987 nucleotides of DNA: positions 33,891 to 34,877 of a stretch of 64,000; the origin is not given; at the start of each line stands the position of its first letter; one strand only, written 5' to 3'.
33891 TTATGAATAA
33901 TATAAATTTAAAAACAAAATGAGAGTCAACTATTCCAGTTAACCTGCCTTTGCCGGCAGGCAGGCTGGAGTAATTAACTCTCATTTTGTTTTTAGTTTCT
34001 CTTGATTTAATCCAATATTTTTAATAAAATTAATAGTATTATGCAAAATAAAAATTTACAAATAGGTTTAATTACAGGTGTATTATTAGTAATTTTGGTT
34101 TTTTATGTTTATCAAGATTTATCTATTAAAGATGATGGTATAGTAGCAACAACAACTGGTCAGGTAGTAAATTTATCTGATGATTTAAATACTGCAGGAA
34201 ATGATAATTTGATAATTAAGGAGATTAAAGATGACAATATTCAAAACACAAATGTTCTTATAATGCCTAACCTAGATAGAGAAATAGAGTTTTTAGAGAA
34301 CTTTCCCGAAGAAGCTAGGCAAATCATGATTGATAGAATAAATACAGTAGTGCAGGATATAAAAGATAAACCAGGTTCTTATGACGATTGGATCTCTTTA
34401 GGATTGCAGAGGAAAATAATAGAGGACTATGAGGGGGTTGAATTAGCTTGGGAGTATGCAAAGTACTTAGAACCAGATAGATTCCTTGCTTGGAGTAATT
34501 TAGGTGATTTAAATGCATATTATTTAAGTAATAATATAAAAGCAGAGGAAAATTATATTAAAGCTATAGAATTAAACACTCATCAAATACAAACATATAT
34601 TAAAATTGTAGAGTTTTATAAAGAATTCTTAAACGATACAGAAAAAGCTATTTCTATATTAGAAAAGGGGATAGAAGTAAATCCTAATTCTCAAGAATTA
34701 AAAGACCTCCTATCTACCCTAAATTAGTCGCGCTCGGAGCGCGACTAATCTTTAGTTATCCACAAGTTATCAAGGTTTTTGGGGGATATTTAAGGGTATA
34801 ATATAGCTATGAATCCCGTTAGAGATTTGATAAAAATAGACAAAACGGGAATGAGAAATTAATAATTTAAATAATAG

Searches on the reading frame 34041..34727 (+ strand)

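Call 10: search_protein_families(library=pfam, proteins=[window:34041-34727:+], max_evalue=0.001)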
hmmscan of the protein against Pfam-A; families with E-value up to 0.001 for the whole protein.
window:34041-34727:+ (228 aa): 1 family
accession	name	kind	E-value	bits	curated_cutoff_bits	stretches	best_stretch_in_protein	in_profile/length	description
PF13181.12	TPR_8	-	1.2e-05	25.5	25.7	0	184-216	2-33/34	Tetratricopeptide repeat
